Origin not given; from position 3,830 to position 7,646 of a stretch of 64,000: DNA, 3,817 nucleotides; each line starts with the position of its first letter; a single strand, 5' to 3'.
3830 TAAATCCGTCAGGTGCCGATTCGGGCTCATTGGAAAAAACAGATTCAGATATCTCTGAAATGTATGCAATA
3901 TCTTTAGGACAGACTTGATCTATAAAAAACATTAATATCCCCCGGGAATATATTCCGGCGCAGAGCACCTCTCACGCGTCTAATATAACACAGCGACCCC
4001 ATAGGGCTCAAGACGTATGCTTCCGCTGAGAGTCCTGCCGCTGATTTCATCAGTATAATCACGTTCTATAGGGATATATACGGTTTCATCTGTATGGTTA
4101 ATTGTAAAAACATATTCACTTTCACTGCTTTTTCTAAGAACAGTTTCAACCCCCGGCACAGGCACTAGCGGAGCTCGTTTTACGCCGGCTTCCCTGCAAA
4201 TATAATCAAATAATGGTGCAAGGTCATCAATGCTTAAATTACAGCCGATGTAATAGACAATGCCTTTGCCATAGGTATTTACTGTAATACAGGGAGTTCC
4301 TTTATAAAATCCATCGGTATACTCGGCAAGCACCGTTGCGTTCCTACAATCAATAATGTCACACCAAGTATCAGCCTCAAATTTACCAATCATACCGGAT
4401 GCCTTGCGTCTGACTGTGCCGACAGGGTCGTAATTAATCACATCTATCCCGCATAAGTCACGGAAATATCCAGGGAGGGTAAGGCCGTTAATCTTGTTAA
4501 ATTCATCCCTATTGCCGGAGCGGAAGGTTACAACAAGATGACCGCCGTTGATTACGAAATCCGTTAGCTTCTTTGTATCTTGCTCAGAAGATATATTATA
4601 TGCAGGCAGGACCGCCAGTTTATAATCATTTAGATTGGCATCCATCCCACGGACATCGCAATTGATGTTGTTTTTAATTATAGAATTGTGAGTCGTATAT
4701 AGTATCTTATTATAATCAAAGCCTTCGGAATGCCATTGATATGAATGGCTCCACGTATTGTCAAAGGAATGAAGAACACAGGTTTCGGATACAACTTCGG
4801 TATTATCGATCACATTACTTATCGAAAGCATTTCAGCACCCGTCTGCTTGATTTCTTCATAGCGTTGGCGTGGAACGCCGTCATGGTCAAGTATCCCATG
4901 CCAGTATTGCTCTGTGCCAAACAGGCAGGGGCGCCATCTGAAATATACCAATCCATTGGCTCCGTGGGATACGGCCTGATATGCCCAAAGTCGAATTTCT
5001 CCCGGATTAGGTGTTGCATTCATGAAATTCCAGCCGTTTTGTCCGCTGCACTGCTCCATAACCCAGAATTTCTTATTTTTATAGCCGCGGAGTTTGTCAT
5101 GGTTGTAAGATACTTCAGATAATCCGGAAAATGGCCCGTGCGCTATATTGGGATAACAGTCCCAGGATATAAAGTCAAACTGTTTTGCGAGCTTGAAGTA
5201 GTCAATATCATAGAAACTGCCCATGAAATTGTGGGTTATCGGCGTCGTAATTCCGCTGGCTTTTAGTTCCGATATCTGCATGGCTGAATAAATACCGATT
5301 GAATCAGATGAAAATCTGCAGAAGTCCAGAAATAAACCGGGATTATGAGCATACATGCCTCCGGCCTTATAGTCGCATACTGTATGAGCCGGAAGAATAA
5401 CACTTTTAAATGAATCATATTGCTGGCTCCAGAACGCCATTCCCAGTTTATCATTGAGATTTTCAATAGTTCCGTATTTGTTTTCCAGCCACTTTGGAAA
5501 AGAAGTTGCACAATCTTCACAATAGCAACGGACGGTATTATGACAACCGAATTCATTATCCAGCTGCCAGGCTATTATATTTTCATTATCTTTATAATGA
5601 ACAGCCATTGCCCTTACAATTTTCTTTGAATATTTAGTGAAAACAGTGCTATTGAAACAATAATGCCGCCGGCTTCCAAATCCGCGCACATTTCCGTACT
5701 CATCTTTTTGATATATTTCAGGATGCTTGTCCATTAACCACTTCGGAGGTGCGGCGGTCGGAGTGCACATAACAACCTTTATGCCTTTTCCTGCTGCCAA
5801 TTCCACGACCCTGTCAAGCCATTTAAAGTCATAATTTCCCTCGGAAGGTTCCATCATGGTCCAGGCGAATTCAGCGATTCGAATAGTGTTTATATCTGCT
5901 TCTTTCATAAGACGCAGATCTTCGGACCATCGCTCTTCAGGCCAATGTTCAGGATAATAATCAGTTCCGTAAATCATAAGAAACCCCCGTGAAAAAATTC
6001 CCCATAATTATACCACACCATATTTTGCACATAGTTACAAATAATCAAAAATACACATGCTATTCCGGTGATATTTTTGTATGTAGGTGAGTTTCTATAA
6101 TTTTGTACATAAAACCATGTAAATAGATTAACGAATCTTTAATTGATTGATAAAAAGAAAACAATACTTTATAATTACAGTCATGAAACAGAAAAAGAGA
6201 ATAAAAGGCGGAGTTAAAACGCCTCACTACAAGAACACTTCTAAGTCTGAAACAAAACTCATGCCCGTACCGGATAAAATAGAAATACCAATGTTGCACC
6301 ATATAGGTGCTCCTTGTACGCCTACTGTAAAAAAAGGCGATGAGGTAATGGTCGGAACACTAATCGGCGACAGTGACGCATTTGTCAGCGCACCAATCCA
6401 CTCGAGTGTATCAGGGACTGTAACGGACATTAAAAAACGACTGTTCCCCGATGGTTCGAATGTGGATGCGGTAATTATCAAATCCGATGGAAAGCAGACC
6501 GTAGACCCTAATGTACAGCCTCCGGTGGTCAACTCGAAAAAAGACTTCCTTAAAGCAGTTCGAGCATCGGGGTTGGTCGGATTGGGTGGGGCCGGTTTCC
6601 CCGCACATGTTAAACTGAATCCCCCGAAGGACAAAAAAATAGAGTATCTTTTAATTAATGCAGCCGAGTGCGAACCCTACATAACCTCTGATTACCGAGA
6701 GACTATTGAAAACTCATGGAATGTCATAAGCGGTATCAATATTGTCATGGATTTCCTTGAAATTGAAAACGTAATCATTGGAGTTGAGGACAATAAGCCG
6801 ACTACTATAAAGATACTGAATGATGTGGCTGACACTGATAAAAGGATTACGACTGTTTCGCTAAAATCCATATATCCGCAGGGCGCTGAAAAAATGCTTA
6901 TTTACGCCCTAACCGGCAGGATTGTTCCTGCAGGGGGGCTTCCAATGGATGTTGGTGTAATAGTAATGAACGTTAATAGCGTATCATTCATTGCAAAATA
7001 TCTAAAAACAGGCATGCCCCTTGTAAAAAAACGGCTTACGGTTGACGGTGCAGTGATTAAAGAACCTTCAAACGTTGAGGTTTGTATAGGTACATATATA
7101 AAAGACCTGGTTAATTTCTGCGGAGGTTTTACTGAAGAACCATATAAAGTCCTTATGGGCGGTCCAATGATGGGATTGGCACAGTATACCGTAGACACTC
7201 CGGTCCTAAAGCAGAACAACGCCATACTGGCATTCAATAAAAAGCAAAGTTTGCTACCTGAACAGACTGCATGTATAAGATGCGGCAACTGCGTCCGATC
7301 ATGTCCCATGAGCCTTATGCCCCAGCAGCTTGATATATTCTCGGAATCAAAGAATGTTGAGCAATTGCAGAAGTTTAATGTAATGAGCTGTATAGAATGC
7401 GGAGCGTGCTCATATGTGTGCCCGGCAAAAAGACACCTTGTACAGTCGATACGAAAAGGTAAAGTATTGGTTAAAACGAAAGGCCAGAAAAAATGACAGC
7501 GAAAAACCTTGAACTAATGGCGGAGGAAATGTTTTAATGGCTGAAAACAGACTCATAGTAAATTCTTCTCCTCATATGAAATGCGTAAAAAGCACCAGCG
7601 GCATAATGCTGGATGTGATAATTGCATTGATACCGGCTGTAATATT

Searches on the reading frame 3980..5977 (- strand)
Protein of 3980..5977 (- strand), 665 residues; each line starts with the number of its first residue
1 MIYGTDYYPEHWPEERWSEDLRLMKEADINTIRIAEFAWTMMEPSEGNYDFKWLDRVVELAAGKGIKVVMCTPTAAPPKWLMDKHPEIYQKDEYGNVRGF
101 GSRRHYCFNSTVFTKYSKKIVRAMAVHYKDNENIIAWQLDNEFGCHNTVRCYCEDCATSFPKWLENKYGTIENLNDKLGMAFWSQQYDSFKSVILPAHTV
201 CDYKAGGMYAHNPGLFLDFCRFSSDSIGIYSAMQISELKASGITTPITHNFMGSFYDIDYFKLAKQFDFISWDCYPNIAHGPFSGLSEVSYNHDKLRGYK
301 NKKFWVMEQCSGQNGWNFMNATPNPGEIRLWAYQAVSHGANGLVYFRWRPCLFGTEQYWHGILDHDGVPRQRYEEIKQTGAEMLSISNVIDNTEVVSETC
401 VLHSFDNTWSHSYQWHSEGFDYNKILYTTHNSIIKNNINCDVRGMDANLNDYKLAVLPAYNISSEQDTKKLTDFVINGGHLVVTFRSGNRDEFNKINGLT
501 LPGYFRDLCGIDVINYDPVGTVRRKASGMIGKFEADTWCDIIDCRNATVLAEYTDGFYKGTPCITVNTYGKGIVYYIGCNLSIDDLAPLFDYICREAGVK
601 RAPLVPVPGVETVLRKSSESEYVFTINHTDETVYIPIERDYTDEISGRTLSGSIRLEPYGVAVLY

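Call 95: search_protein_families(library=pfam, proteins=[window:3980-5977:-], max_evalue=0.00001)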
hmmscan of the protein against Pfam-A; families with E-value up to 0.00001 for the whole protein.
window:3980-5977:- (665 aa): 5 families
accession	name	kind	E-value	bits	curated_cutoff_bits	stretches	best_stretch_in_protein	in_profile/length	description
PF02449.21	Glyco_hydro_42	-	2.2e-139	465.4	21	1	6-385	1-375/376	Beta-galactosidase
PF08532.16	Glyco_hydro_42M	-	3e-46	158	25.8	1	398-599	2-206/207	Beta-galactosidase trimerisation domain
PF08533.16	Glyco_hydro_42C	-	1.8e-11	44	21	1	609-664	1-56/58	Beta-galactosidase C-terminal domain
PF01301.25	Glyco_hydro_35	-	6.5e-08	33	27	1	11-168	20-175/319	Glycosyl hydrolases family 35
PF00150.24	Cellulase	-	3.8e-07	30.3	23.5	1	9-148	14-135/272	Cellulase (glycosyl hydrolase family 5)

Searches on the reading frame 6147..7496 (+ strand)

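Call 95: search_protein_families(library=pfam, proteins=[window:6147-7496:+], max_evalue=0.00001)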
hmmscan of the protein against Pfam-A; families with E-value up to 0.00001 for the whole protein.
window:6147-7496:+ (449 aa): 11 families
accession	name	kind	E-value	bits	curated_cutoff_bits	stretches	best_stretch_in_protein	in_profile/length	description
PF01512.22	Complex1_51K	-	1.2e-49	168.5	31.2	1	138-283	1-149/150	Nuo51 FMN-binding domain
PF13375.12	RnfC_N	-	1.3e-31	109.1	25.6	1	18-116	2-101/101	RnfC Barrel sandwich hybrid domain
PF10531.15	SLBB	-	2.3e-11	43.8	27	1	298-344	3-54/55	SLBB domain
PF13237.11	Fer4_10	-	2e-10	40.9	25.5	1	373-426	6-53/53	4Fe-4S dicluster domain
PF12838.12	Fer4_7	-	8.4e-09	36.2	27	1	376-427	2-50/52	4Fe-4S dicluster domain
PF12797.12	Fer4_2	-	3e-08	33.5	24.5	0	410-427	5-22/22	4Fe-4S binding domain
PF13187.11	Fer4_9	-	4.7e-08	33.4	27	1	375-428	1-50/52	4Fe-4S dicluster domain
PF13183.11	Fer4_8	-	5.5e-08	33.7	27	1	374-428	3-67/68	4Fe-4S dicluster domain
PF12837.12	Fer4_6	-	1.8e-06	28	25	0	373-388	6-21/24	4Fe-4S binding domain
PF00037.32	Fer4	-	3e-06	27.3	21.1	0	374-387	6-19/24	4Fe-4S binding domain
PF13534.11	Fer4_17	-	4.3e-06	27.6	22.2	0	375-427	1-58/61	4Fe-4S dicluster domain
